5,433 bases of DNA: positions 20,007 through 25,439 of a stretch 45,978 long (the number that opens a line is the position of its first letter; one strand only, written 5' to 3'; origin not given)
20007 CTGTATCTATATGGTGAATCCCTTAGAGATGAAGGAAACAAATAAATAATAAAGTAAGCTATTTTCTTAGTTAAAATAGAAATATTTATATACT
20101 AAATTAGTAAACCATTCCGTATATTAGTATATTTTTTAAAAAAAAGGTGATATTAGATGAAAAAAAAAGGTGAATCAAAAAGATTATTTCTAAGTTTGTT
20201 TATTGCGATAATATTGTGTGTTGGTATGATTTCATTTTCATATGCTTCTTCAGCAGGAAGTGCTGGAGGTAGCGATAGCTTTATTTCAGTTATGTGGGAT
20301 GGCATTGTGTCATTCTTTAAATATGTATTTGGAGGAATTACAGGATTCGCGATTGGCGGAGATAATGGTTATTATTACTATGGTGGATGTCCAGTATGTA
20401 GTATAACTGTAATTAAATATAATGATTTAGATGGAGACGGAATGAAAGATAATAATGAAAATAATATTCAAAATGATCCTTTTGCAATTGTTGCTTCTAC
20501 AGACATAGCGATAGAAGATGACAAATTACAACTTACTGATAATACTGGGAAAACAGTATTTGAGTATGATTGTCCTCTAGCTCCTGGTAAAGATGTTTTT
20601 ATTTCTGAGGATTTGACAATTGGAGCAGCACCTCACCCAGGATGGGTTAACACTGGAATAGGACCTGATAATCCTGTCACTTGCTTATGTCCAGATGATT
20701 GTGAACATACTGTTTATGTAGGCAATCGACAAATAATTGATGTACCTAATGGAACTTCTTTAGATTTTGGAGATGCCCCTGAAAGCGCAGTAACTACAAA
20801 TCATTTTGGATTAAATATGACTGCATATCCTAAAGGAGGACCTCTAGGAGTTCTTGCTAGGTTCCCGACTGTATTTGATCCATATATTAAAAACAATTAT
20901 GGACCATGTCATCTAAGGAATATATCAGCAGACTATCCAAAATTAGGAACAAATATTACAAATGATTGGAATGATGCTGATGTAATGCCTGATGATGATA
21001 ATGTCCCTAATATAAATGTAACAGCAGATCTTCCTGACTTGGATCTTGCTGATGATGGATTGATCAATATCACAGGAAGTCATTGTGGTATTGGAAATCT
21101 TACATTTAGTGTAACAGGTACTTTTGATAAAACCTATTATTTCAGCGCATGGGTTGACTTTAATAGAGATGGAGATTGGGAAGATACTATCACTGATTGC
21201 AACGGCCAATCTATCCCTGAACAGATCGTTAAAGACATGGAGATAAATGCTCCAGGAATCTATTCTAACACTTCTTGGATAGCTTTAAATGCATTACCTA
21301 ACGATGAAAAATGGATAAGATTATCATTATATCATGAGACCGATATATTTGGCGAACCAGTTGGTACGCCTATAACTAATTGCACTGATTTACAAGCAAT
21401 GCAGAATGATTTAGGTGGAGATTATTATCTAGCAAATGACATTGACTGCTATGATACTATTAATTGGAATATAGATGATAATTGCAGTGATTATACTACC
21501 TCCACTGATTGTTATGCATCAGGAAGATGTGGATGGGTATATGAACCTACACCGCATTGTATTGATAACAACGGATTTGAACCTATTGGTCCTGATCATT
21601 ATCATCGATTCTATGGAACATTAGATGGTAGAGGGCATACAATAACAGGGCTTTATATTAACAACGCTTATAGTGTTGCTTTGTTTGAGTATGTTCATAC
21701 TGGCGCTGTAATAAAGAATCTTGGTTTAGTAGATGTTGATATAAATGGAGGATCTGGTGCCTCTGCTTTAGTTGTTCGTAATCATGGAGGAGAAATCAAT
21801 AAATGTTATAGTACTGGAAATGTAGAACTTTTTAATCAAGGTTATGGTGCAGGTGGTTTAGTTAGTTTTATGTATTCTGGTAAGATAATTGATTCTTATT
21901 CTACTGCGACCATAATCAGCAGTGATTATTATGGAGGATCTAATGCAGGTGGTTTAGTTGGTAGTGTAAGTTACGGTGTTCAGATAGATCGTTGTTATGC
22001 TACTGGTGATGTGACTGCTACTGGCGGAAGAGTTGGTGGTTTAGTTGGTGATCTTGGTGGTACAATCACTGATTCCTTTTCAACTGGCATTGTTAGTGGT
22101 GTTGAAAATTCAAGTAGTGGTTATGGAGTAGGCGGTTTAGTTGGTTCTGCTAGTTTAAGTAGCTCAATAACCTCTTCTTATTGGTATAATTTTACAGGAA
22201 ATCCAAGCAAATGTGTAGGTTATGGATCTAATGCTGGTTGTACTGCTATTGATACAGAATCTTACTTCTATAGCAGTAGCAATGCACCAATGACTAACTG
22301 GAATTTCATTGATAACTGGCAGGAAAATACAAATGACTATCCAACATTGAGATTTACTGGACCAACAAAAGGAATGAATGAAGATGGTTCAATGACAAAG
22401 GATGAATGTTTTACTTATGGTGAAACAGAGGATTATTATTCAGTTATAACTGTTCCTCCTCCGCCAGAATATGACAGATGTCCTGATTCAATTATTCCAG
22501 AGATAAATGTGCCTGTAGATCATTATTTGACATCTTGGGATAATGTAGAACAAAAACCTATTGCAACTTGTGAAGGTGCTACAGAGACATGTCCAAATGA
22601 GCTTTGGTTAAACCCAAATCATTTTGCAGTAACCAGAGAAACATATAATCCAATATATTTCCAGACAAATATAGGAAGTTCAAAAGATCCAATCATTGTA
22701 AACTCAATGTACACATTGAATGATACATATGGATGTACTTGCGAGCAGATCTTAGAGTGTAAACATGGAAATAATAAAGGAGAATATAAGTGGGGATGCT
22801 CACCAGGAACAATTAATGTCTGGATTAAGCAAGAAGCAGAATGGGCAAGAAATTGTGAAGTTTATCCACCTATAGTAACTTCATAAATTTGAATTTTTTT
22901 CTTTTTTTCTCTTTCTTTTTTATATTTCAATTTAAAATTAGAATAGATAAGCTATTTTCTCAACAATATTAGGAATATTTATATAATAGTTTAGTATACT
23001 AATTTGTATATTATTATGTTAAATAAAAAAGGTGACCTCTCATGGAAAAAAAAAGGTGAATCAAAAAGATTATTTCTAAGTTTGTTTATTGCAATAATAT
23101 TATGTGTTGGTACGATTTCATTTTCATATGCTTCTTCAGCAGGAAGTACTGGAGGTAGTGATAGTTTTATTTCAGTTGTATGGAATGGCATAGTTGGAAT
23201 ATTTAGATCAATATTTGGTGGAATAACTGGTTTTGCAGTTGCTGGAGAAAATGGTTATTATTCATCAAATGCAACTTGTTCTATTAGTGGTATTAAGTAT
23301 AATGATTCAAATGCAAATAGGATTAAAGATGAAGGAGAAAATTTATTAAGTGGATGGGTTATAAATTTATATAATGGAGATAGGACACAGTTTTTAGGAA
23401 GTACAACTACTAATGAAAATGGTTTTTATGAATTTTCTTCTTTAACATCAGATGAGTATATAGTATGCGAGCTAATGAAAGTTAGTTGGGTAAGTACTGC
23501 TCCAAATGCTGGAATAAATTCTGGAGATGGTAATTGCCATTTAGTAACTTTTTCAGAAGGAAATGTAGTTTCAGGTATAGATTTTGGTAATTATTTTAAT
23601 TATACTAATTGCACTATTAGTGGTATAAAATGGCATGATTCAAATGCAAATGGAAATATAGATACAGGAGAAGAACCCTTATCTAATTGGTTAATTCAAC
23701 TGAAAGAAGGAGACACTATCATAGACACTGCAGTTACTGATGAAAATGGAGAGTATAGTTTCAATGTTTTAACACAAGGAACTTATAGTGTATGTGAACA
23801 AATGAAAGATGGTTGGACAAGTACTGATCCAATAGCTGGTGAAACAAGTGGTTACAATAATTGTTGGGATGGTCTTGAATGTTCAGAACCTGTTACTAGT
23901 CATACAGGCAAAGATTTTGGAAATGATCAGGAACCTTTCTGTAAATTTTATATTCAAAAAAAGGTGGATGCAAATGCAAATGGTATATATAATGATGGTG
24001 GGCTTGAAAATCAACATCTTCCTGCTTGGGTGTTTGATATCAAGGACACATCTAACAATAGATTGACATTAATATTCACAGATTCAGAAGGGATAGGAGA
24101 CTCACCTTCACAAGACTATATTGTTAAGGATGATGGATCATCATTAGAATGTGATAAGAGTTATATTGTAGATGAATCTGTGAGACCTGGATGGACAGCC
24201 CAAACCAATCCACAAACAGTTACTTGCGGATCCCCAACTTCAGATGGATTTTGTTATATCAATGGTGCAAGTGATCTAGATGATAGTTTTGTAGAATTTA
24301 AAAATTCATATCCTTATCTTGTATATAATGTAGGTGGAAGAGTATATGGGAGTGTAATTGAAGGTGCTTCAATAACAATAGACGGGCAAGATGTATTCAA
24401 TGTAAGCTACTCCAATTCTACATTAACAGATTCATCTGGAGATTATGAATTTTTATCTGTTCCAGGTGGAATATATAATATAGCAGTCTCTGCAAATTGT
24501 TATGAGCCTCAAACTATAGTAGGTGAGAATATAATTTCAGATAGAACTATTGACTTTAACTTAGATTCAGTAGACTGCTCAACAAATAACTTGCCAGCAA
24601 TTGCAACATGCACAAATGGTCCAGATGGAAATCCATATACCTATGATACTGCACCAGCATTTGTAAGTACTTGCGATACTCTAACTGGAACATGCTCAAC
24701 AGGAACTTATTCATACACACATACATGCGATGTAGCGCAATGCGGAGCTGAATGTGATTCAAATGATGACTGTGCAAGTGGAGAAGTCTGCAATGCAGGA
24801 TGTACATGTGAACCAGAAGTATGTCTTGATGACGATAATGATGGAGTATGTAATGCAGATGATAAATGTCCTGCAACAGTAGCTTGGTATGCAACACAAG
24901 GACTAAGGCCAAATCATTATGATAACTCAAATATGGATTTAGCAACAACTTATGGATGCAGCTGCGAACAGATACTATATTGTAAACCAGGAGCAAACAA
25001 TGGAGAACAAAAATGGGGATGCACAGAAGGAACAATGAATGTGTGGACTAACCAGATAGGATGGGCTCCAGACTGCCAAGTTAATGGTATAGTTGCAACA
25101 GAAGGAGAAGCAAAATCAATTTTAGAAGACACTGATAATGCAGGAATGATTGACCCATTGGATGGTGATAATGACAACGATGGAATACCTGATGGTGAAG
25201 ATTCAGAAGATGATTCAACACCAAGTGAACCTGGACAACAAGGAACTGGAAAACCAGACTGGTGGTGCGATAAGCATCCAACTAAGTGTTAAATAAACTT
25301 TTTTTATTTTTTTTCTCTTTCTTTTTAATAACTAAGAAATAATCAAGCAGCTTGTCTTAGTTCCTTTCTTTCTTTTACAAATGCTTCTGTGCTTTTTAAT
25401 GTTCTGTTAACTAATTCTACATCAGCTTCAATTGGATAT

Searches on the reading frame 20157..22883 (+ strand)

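Call 27: search_protein_families(library=pfam, proteins=[window:20157-22883:+], max_evalue=0.001)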
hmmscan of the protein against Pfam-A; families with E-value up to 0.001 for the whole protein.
window:20157-22883:+ (909 aa): 2 families
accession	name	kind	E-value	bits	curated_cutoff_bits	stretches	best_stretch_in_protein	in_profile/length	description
PF07581.17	Glug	-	6.5e-05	23.5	20.5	0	593-620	1-28/28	The GLUG motif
PF20009.4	GEVED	-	8.5e-05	23.7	24.4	0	328-352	1-25/78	GEVED domain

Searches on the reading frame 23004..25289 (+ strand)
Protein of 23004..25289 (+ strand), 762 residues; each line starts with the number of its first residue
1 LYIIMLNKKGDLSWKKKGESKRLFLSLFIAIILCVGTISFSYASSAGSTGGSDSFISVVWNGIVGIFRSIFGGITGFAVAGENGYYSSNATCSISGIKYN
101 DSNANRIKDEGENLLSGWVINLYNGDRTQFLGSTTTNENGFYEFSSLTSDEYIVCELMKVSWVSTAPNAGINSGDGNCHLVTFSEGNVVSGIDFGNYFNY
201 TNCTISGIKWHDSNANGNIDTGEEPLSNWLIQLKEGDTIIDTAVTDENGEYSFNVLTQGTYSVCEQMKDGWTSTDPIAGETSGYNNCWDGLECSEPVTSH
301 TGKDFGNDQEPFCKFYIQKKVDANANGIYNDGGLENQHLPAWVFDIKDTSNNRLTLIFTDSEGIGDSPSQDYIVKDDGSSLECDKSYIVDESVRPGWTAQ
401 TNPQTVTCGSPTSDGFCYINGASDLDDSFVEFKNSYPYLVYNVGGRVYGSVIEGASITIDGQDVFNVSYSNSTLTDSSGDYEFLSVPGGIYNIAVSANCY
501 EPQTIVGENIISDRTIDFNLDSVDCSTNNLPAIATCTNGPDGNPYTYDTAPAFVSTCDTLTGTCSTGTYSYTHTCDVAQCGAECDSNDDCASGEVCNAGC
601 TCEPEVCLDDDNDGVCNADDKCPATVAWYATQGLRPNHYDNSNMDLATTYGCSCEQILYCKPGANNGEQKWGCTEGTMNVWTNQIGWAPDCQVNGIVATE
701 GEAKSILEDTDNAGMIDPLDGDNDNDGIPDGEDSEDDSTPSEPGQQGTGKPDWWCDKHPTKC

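Call 27: search_protein_families(library=pfam, proteins=[window:23004-25289:+], max_evalue=0.001)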
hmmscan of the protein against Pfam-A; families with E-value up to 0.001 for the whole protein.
window:23004-25289:+ (762 aa): 5 families
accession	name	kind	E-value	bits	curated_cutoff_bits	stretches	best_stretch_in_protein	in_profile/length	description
PF17210.9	SdrD_B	-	2.4e-29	102.2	29.7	2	208-282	6-81/112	SdrD B-like domain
PF13620.12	CarboxypepD_reg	-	8.1e-21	74.6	32.3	2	449-518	11-79/82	Carboxypeptidase regulatory-like domain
PF17802.7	SpaA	-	2.4e-13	50.5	23.1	2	221-266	11-59/91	Prealbumin-like fold domain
PF13715.12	CarbopepD_reg_2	-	1.7e-10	41.2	32.2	0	449-506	3-61/88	CarboxypepD_reg-like domain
PF23193.1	NOMO_3rd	-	8.6e-06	26.2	27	0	231-264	50-83/120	NOMO third transthyretin-like domain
